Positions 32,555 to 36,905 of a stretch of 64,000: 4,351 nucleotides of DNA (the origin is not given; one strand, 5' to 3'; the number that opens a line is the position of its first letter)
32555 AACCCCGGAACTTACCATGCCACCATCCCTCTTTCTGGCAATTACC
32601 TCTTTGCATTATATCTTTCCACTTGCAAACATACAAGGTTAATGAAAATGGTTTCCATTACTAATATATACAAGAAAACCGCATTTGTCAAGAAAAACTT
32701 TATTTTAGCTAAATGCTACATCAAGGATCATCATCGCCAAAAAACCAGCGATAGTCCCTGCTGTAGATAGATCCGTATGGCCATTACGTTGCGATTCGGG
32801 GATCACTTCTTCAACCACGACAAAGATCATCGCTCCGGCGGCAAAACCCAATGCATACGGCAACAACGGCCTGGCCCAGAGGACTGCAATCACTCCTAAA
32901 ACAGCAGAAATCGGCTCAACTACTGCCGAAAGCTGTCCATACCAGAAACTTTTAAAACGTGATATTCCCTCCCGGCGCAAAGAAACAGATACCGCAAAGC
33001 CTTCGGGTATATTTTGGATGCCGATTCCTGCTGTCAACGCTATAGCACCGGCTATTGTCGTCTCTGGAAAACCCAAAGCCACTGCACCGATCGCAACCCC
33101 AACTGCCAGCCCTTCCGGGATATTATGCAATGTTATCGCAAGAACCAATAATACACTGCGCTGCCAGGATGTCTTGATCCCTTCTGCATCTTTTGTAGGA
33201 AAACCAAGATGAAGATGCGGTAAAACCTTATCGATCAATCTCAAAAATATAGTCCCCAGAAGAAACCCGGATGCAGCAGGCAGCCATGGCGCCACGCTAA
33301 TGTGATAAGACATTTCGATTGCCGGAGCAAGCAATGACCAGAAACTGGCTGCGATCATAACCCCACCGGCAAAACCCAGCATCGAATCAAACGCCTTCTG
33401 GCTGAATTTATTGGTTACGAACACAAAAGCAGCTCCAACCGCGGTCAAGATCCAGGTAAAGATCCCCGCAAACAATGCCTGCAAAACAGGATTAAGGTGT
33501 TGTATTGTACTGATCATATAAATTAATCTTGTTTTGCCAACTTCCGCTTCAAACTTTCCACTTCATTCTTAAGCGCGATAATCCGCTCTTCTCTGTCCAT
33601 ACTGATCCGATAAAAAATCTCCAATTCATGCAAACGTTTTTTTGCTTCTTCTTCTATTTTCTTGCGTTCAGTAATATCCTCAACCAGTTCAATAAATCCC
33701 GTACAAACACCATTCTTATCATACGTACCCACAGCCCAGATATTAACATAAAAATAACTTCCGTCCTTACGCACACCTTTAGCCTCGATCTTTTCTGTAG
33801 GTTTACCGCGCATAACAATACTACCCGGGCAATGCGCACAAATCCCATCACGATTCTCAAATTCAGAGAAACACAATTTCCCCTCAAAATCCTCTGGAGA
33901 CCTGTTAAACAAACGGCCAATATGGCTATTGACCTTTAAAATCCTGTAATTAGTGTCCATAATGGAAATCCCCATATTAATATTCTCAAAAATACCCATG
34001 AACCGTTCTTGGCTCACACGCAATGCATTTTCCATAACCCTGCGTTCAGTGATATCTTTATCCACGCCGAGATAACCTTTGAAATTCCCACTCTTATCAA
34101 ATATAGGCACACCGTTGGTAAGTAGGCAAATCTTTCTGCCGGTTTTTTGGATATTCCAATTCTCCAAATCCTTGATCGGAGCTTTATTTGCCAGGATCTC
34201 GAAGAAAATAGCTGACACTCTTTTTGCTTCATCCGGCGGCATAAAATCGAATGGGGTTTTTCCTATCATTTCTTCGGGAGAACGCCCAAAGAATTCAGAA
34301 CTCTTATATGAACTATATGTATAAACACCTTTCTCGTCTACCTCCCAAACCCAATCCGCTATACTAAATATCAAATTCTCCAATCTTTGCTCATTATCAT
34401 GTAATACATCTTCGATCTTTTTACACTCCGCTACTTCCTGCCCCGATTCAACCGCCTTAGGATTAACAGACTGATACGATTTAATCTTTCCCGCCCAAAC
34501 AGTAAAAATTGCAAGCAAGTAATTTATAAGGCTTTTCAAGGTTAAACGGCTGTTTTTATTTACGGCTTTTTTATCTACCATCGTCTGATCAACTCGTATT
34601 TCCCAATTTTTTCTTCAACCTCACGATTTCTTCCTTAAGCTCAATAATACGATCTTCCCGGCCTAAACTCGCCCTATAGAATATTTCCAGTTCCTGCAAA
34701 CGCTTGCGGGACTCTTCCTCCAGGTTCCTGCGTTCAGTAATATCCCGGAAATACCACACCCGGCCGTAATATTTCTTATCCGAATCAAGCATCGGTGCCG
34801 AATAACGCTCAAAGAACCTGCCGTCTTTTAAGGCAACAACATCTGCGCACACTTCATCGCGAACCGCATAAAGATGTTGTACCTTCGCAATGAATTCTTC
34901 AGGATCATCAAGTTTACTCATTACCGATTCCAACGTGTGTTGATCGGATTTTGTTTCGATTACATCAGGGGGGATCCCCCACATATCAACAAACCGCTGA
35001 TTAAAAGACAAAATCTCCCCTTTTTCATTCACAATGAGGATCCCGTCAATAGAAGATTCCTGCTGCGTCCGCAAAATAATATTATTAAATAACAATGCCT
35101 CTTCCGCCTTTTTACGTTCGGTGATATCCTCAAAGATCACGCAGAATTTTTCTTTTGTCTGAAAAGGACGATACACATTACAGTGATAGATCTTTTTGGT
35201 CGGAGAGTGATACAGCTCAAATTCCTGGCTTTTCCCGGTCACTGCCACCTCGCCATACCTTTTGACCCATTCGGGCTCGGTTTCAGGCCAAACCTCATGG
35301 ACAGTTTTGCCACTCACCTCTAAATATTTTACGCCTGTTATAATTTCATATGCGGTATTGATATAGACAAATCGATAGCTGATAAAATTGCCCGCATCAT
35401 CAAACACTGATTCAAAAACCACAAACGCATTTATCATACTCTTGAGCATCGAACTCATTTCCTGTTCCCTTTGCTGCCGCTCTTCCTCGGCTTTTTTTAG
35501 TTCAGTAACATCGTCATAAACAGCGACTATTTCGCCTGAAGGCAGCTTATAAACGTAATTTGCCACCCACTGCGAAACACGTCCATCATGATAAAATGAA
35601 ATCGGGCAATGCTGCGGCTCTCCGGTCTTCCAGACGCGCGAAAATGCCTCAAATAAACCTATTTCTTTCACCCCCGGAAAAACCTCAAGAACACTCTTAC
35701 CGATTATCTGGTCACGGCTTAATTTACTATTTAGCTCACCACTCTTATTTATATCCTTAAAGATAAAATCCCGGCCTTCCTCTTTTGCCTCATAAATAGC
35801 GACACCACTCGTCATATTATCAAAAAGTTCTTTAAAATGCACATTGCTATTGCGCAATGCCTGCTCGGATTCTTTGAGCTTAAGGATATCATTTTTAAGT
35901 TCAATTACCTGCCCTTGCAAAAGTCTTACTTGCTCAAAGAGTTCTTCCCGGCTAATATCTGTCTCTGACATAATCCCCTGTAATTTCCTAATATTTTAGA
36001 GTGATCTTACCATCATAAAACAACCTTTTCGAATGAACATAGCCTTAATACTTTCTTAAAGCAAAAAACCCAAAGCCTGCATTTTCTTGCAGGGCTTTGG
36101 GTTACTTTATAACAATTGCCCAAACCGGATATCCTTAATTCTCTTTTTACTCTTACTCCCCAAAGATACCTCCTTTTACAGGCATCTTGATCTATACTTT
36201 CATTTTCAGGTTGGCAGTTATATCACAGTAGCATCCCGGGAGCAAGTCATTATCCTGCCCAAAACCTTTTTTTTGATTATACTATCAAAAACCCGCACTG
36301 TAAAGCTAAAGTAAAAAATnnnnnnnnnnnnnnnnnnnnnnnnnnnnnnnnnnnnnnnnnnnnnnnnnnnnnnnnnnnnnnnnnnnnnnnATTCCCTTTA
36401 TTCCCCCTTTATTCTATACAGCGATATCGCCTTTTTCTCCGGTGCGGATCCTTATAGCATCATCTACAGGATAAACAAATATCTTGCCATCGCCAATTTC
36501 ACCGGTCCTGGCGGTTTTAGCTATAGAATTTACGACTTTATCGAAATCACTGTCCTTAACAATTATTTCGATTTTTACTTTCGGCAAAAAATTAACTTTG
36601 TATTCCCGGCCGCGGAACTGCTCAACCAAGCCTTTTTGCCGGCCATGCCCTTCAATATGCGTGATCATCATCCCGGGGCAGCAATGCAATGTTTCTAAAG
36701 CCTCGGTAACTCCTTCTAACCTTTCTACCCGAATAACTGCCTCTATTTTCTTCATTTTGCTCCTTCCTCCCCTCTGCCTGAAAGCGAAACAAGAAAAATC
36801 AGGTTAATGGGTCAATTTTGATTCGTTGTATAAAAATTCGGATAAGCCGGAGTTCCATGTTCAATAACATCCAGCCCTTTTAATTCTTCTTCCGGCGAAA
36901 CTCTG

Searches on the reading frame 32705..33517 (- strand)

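Call 11: search_protein_families(library=pfam, proteins=[window:32705-33517:-])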
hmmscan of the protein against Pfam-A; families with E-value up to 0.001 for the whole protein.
window:32705-33517:- (270 aa): 1 family
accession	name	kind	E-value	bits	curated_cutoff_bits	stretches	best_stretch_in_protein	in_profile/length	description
PF02535.28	Zip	-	1.6e-26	93.8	35.1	2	110-265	167-322/323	ZIP Zinc transporter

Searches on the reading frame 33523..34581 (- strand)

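Call 11: search_protein_families(library=pfam, proteins=[window:33523-34581:-])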
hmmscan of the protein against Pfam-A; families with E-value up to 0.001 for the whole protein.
window:33523-34581:- (352 aa): 7 families
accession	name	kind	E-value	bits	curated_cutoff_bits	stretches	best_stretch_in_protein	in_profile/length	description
PF13426.13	PAS_9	-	4.1e-25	88.5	27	2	76-179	2-103/103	PAS domain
PF08448.16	PAS_4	-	3.9e-23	82.2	23.1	2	73-181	3-109/110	PAS fold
PF00989.32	PAS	-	1.1e-21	77.4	22.6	2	66-177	2-113/113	PAS fold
PF08447.18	PAS_3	-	6.7e-13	49.2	25.6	1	89-173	3-88/89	PAS fold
PF13596.12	PAS_10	-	5.8e-06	27.3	22.1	1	197-304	4-106/106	PAS domain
PF13188.13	PAS_8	-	6.2e-05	23.2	21.8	0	192-233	1-44/65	PAS domain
PF12860.13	PAS_7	-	0.00043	20.8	27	0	198-232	1-35/115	PAS fold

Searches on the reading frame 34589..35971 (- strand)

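Call 11: search_protein_families(library=pfam, proteins=[window:34589-35971:-])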
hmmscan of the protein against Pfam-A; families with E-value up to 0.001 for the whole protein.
window:34589-35971:- (460 aa): 6 families
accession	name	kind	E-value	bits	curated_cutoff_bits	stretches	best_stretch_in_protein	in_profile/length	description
PF08448.16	PAS_4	-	4.5e-26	91.7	23.1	3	199-287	15-109/110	PAS fold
PF13426.13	PAS_9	-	1.2e-17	64.5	27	1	309-413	2-103/103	PAS domain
PF00989.32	PAS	-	1.3e-13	51.3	22.6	1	300-337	3-40/113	PAS fold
PF12860.13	PAS_7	-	9.6e-12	45.5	27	1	309-418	6-114/115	PAS fold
PF13188.13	PAS_8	-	2.9e-11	43.3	21.8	1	301-341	4-46/65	PAS domain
PF05983.16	Med7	-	0.00098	19.7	25.8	0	263-290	147-174/189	MED7 protein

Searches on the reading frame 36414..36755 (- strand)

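Call 11: search_protein_families(library=pfam, proteins=[window:36414-36755:-])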
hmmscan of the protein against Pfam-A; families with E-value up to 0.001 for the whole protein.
window:36414-36755:- (113 aa): 1 family
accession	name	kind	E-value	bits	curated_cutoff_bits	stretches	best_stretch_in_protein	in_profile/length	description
PF00543.27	P-II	-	1.1e-27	96.8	25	1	1-107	1-102/102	Nitrogen regulatory protein P-II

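Call 50: search_protein_families(library=ncbifam, proteins=[window:36414-36755:-], max_evalue=0.01)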
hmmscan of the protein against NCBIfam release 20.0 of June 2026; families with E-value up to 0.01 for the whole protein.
window:36414-36755:- (113 aa): 2 families
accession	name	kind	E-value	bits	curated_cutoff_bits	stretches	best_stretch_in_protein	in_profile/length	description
NF008111.0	PRK10858.1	equivalog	1.2e-35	122.2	202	1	1-113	1-112/112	nitrogen regulatory protein P-II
NF007946.0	PRK10665.1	equivalog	4.5e-33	114.4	181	1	1-112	1-111/112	P-II family nitrogen regulator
